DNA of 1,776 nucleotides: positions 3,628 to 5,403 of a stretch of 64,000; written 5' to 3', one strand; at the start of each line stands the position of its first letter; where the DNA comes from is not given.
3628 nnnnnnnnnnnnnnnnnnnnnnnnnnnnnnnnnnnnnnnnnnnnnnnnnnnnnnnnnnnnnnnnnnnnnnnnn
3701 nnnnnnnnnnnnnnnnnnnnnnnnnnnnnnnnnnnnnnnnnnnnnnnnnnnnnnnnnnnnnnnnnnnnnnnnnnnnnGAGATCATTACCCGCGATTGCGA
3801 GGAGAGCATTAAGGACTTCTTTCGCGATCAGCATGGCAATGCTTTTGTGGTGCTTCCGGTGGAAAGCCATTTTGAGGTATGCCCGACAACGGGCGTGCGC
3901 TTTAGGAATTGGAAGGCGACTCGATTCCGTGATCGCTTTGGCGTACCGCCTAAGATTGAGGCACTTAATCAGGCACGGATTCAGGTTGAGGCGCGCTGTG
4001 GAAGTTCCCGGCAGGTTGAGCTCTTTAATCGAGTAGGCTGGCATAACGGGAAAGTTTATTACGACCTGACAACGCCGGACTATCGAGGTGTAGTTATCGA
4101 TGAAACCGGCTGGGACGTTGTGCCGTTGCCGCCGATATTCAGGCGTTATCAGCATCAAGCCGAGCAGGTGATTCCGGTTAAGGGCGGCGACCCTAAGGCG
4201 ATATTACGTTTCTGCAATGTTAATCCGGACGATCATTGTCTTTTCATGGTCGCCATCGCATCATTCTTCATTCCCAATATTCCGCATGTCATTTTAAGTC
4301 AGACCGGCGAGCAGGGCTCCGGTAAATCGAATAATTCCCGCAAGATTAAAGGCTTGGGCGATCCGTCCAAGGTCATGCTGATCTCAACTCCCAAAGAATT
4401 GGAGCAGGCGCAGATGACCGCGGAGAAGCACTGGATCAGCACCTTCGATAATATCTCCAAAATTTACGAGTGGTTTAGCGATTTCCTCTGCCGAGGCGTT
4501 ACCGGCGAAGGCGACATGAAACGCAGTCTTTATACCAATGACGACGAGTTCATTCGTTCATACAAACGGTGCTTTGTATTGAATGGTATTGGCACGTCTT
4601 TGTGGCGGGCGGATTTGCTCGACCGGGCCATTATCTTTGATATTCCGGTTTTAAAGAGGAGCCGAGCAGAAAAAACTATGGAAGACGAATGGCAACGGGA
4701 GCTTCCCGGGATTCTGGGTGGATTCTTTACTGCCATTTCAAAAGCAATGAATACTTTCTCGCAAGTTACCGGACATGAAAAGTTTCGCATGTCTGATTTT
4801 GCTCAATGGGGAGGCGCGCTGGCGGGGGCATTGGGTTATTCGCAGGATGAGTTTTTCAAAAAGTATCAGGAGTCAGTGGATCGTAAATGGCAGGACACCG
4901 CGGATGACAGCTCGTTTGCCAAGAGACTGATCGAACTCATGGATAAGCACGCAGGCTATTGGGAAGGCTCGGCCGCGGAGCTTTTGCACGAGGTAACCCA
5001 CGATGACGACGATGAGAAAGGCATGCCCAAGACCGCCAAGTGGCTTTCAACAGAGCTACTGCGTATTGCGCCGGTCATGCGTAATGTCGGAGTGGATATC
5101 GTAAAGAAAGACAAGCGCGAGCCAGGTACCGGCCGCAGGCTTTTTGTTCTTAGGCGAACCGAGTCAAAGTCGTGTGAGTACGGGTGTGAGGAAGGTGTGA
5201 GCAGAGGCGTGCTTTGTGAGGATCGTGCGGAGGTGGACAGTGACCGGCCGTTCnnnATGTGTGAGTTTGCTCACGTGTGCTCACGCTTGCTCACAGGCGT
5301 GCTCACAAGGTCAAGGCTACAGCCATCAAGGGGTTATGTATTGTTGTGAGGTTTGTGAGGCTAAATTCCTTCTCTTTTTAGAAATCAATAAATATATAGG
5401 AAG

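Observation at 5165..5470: GTGAG(G/C) heptamer forest spanning the primase stop codon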

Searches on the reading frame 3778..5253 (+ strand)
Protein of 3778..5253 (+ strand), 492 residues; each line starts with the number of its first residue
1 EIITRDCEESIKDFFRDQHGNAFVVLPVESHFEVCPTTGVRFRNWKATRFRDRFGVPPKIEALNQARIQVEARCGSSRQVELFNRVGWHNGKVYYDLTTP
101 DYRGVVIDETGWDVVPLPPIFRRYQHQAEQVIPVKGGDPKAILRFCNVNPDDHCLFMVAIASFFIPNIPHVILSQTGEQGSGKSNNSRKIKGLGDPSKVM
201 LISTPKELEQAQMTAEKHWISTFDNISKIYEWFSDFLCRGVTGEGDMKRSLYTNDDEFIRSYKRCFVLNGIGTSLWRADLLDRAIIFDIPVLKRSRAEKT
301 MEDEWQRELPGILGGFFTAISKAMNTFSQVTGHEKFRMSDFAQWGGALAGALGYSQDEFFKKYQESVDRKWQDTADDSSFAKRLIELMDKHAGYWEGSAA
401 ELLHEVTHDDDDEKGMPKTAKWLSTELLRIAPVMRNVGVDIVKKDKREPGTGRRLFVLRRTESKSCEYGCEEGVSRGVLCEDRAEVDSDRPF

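Call 27: find_homologous_proteins(query=window:3778-5253:+, max_evalue=0.00001)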
Query seq(492 aa) (492 aa): 191 proteins with E <= 0.00001 among 7507 candidates; the best 120 are listed.
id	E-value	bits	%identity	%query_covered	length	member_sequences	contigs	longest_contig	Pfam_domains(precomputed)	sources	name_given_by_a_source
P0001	0.0e+0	1103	95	100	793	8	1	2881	PF22763.2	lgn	-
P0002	0.0e+0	1090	94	100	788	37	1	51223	PF22763.2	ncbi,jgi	jgi:hypothetical protein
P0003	0.0e+0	1062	92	100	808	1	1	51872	PF22763.2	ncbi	-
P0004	0.0e+0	1033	89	100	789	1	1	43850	PF22763.2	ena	-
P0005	0.0e+0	1032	89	100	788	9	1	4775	PF22763.2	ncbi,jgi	-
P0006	3.3e-287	971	83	100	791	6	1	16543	PF22763.2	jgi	jgi:hypothetical protein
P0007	7.2e-283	957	82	100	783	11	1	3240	PF22763.2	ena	-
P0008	4.3e-278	941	79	100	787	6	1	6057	PF22763.2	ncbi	-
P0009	7.4e-277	937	79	100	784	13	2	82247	PF22763.2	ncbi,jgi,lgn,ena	jgi:hypothetical protein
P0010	9.2e-276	933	79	100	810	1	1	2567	PF22763.2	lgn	-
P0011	1.1e-266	903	78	100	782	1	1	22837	PF22763.2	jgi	-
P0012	1.4e-264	896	76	100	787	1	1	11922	PF22763.2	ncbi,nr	ncbi:MAG: hypothetical protein KJ706_00190 [Candidatus Omnitrophica bacterium]|nr:hypothetical prote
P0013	1.8e-264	896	75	100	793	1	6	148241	PF22763.2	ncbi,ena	-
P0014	4.5e-264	895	78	96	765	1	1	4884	PF22763.2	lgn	-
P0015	3.4e-263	892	80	95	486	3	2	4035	-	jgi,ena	-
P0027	4.5e-249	845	72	100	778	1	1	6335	PF22763.2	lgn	-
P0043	1.7e-234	797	67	100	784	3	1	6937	PF22763.2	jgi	-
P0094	3.3e-185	635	57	99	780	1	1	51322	PF01807.26,PF09250.17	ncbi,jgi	ncbi:MAG: bifunctional DNA primase/polymerase [Dehalococcoidales bacterium]|jgi:hypothetical protein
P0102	1.2e-145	504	49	93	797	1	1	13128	-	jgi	jgi:energy-coupling factor transporter ATP-binding protein EcfA2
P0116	1.8e-79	286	37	87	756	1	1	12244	PF09250.17,PF08708.17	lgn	-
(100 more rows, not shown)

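Call 38: predict_structure(alignment_id=A1)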
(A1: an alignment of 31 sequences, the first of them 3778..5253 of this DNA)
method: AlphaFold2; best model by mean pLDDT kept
length: 492 residues; sequences in the alignment: 31
mean_pLDDT: 86.0   pTM: 0.81
mean pLDDT of the five models: 86.0, 84.9, 84.1, 83.4, 82.8
residues with pLDDT >= 90: 294; 70-90: 139; 50-70: 18; < 50: 41
segments of 3 or more residues with pLDDT < 50: 247-257, 463-492
pLDDT, mean of each block of 10 residues (from residue 1): 92 92 93 94 95 94 95 94 93 97 97 96 95 97 95 97 94 89 94 96 90 91 88 88 63 47 87 67 89 86 96 98 95 89 97 96 90 83 90 91 81 77 87 85 85 88 47 30 32 34
secondary structure, 60 per line:
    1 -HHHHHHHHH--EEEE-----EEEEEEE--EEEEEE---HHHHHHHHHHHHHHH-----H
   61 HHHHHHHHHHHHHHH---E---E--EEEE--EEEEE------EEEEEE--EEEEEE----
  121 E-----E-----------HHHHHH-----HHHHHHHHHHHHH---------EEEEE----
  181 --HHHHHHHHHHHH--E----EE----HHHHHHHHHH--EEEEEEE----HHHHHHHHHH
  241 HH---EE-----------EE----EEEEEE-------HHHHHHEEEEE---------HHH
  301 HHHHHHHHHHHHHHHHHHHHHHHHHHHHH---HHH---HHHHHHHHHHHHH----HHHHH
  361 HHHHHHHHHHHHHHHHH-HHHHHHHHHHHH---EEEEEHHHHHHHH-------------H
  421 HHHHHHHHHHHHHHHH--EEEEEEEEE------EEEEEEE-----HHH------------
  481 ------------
elements in order: H2-10 E13-16 E22-28 E31-36 H40-54 H60-75 E86-89 E92-96 E103-108 E111-116 H139-144 H150-162 E172-176 H183-194 H208-217 E220-226 H231-242 E265-270 H278-283 E284-288 H298-329 H339-351 H356-377 H379-390 E394-398 H399-406 H420-436 E439-447 E454-460

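Call 40: fold_search(model_id=the predicted structure, library=pdb)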
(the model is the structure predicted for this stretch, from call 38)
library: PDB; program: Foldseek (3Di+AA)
matches with E <= 10: 1124; with E <= 0.001: 181
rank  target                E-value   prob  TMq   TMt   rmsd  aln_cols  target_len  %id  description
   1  8iqi_C                2.7e-10  1.00  0.44  0.27  13.3       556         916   11  Structure of Full-Length AsfvPrimPol in Complex-Form (released 2023-07-26)
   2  8iqh_C                2.5e-09  1.00  0.42  0.26  17.0       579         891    9  Structure of Full-Length AsfvPrimPol in Apo-Form (released 2023-07-26)
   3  8iqi_B                5.2e-09  1.00  0.43  0.26  15.9       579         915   10  Structure of Full-Length AsfvPrimPol in Complex-Form (released 2023-07-26)
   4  8iqh_J                2.4e-08  1.00  0.45  0.28  15.1       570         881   10  Structure of Full-Length AsfvPrimPol in Apo-Form (released 2023-07-26)
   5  8iqh_E                2.8e-08  1.00  0.44  0.27  15.1       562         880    9  Structure of Full-Length AsfvPrimPol in Apo-Form (released 2023-07-26)
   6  8wwa_E                4.4e-08  1.00  0.37  0.31  12.2       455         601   11  Structure of AMPPNP-Form AsfvPrimPol Hexamer (released 2025-04-30)
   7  8ww7_D                4.9e-08  1.00  0.45  0.28  12.7       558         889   10  Structure of AMPPNP-Form AsfvPrimPol Dodecamer (released 2025-04-30)
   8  8ww7_B                6.1e-08  1.00  0.42  0.27  15.2       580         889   12  Structure of AMPPNP-Form AsfvPrimPol Dodecamer (released 2025-04-30)
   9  6lrb_B                6.4e-08  1.00  0.37  0.43  11.2       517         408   13  The A form apo structure of NrS-1 C terminal region-CTR (released 2020-04-08)
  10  8ww7_C                6.8e-08  1.00  0.46  0.28  12.5       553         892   11  Structure of AMPPNP-Form AsfvPrimPol Dodecamer (released 2025-04-30)
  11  8iqh_D                8.1e-08  1.00  0.41  0.26  16.7       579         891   10  Structure of Full-Length AsfvPrimPol in Apo-Form (released 2023-07-26)
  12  8wwa_B                9.0e-08  1.00  0.42  0.36  13.0       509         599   11  Structure of AMPPNP-Form AsfvPrimPol Hexamer (released 2025-04-30)
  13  6lrb_C                9.5e-08  1.00  0.36  0.41  11.6       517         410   12  The A form apo structure of NrS-1 C terminal region-CTR (released 2020-04-08)
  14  8iqh_G                1.0e-07  1.00  0.44  0.28  15.9       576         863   12  Structure of Full-Length AsfvPrimPol in Apo-Form (released 2023-07-26)
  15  6lrb_A                1.1e-07  1.00  0.36  0.41  11.4       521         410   12  The A form apo structure of NrS-1 C terminal region-CTR (released 2020-04-08)
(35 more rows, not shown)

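Call 62: find_encoding_contigs(protein=P0027, flank=8000, max_places=3)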
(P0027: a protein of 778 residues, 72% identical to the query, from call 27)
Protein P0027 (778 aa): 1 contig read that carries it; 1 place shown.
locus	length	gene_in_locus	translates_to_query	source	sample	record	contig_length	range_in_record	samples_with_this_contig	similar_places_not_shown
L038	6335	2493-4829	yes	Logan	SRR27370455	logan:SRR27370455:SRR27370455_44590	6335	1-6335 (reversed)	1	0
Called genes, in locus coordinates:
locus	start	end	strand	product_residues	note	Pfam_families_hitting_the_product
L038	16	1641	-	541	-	PF00239:Resolvase, PF07508:Recombinase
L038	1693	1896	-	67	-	-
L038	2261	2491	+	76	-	PF18903:DUF5659 (weak)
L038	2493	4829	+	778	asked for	PF22763:NrS1-1_pol-like_HBD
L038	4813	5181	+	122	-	-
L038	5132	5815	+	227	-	-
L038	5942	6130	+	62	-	-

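Call 63: find_encoding_contigs(protein=P0043, flank=8000, max_places=3)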
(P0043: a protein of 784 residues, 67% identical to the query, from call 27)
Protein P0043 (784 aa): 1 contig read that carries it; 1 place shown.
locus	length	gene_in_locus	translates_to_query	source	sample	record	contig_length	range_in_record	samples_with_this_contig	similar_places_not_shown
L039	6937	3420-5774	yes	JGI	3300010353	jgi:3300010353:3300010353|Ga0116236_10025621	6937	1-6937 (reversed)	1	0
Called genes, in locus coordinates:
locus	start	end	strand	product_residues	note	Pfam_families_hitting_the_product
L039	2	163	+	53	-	?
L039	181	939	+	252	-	PF05066:HARE-HTH, PF11645:PDDEXK_5 (weak)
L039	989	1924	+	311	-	-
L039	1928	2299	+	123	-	-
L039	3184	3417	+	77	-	PF18903:DUF5659 (weak)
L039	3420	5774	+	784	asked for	PF22763:NrS1-1_pol-like_HBD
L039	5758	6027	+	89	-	-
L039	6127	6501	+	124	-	-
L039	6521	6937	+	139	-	?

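Call 64: find_encoding_contigs(protein=P0008, flank=8000, max_places=3)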
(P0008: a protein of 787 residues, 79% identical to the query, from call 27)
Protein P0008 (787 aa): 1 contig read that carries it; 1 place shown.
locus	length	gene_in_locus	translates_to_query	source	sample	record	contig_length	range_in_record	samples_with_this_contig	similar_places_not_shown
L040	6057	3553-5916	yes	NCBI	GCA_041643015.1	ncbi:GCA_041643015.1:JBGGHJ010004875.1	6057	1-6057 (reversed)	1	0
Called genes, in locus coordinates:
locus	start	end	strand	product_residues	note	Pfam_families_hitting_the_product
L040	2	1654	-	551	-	?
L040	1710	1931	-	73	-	-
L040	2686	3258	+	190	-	PF04542:Sigma70_r2 (weak), PF13518:HTH_28 (faint), PF13384:HTH_23 (weak)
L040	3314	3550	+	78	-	-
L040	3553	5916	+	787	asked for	PF22763:NrS1-1_pol-like_HBD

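Call 78: find_encoding_contigs(protein=P0094, flank=4000, max_places=1)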
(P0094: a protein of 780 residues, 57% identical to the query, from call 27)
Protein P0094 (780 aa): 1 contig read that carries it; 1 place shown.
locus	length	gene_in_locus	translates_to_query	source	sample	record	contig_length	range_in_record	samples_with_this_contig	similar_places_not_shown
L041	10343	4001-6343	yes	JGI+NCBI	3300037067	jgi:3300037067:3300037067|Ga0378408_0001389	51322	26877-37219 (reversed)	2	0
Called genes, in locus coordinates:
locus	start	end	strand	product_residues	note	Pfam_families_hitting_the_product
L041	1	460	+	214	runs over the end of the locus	-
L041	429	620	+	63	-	-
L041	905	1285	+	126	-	-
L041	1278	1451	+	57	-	-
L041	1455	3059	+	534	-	PF00239:Resolvase, PF07508:Recombinase, PF13408:Zn_ribbon_recom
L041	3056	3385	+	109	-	PF01078:Mg_chelatase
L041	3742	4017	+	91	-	PF00313:CSD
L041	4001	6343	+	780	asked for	PF09250:Prim-Pol, PF01807:Zn_ribbon_DnaG (faint)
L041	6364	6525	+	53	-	-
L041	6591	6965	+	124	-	PF18932:DUF5681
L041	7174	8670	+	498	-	PF03237:Terminase_6N (faint)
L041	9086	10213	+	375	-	-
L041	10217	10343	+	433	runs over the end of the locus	-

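Call 79: find_encoding_contigs(protein=P0102, flank=4000, max_places=1)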
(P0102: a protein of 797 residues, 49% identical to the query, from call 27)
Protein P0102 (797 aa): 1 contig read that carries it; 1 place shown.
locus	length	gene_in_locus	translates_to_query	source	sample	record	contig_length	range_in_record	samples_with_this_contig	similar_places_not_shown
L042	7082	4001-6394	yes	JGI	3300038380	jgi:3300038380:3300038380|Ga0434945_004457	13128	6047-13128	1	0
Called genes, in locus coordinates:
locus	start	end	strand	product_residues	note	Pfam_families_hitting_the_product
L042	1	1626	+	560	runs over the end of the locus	PF04434:SWIM (weak), PF21810:DUF6880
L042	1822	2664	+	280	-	-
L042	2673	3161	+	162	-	-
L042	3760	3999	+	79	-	PF18903:DUF5659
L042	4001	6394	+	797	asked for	-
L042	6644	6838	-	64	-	PF12844:HTH_19 (weak), PF13560:HTH_31 (weak), PF01381:HTH_3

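Call 80: find_encoding_contigs(protein=P0116, flank=4000, max_places=1)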
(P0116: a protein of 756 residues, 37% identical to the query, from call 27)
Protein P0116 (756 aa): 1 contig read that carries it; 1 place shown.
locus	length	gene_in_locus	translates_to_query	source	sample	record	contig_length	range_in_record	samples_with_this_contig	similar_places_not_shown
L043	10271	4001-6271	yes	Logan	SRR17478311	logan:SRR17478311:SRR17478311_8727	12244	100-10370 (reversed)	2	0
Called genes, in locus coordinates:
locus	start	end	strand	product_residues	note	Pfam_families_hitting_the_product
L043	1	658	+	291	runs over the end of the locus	PF02899:Phage_int_SAM_1, PF13495:Phage_int_SAM_4 (weak), PF00589:Phage_integrase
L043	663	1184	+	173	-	-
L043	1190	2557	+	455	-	PF17289:Terminase_6C (faint), PF03237:Terminase_6N, PF03354:TerL_ATPase (weak), PF04466:Terminase_3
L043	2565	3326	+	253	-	-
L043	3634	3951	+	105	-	-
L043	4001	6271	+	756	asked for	PF09250:Prim-Pol, PF08708:PriCT_1 (weak)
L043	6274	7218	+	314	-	PF00589:Phage_integrase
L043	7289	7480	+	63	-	PF12728:HTH_17 (weak)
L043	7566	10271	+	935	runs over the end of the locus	?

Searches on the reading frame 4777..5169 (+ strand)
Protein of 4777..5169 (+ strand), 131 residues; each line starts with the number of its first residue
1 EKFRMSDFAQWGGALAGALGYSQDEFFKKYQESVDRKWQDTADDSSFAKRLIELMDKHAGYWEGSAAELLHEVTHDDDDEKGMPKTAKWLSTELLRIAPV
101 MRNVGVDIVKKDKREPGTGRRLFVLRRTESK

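Call 50: predict_structure(alignment_id=A2)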
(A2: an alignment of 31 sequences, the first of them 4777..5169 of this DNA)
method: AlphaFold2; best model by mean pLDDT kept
length: 131 residues; sequences in the alignment: 31
mean_pLDDT: 88.0   pTM: 0.73
mean pLDDT of the five models: 88.0, 86.7, 84.2, 82.6, 78.8
residues with pLDDT >= 90: 72; 70-90: 50; 50-70: 8; < 50: 1
segments of 3 or more residues with pLDDT < 50: none
pLDDT, mean of each block of 10 residues (from residue 1): 73 90 90 87 90 94 95 77 89 93 93 89 89 42
secondary structure, 60 per line:
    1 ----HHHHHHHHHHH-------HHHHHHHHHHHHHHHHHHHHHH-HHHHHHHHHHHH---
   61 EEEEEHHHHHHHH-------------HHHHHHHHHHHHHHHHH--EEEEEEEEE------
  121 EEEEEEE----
elements in order: H5-15 H23-44 H46-57 E61-65 H66-73 H87-103 E106-114 E121-127

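Call 55: fold_search(model_id=the predicted structure, library=pdb)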
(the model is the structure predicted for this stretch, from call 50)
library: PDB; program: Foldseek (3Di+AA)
matches with E <= 10: 521; with E <= 0.001: 0
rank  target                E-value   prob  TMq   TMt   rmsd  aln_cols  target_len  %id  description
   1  1gd8_A                7.6e-02  0.60  0.26  0.32  10.9        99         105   15  THE CRYSTAL STRUCTURE OF BACTERIA-SPECIFIC L17 RIBOSOMAL PROTEIN. (released 2001-09-22)
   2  9tvu_N                8.1e-02  0.35  0.27  0.30  15.4       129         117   10  Structure of the Chlamydomonas reinhardtii chlororibosome (released 2026-02-18)
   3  4v6a_BR               9.8e-02  0.51  0.24  0.26  11.0        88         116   19  Structure of EF-P bound to the 70S ribosome. (released 2014-07-09)
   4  9ypo_jj               1.2e-01  0.54  0.28  0.09   7.4        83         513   18  GTPBP1*GCP*Phe-tRNA*ribosome in the open state, Structure IIa (released 2025-12-17)
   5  5meb_B                1.3e-01  0.54  0.34  0.39   8.2       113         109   12  Crystal structure of yeast Cdt1 C-terminal domain (released 2017-05-17)
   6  5o60_O                1.3e-01  0.57  0.28  0.31  10.1       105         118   16  Structure of the 50S large ribosomal subunit from Mycobacterium smegmatis (released 2017-07-12)
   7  2j3t_A                1.4e-01  0.13  0.21  0.20  14.7       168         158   14  The crystal structure of the bet3-trs33-bet5-trs23 complex. (released 2006-11-22)
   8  4ce4_R                1.6e-01  0.30  0.27  0.30  13.9       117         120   16  39S large subunit of the porcine mitochondrial ribosome (released 2013-12-18)
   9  4v4x_BQ               1.7e-01  0.30  0.26  0.29  14.7       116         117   16  Crystal structure of the 70S Thermus thermophilus ribosome showing how the 16S 3'-end mimicks mRNA E and P codons. (released 2014-07-09)
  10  1wc8                  1.7e-01  0.11  0.20  0.18  15.4       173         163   14  The crystal structure of mouse bet3p (released 2004-12-13)
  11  6wru_Z                2.0e-01  0.18  0.23  0.26  13.5       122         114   11  Structure of the 50S subunit of the ribosome from Methicillin Resistant Staphylococcus aureus in complex with an isome (released 2020-06-03)
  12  2pwn                  2.0e-01  0.12  0.21  0.20  14.2       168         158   14  Crystal structure of BET3 homolog (13277653) from Mus musculus at 2.04 A resolution (released 2007-05-29)
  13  4iae_A                2.3e-01  0.12  0.21  0.17  14.2       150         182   15  Crystal structure of BAY 60-2770 bound to nostoc H-NOX domain (released 2013-11-20)
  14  2nra_C                2.4e-01  0.60  0.39  0.23   5.7       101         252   20  Crystal structure of Pi initiator protein in complex with iteron DNA (released 2006-11-14)
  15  3tf8_B                2.6e-01  0.12  0.22  0.17  13.9       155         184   15  Crystal structure of an H-NOX protein from Nostoc sp. PCC 7120 (released 2011-11-09)
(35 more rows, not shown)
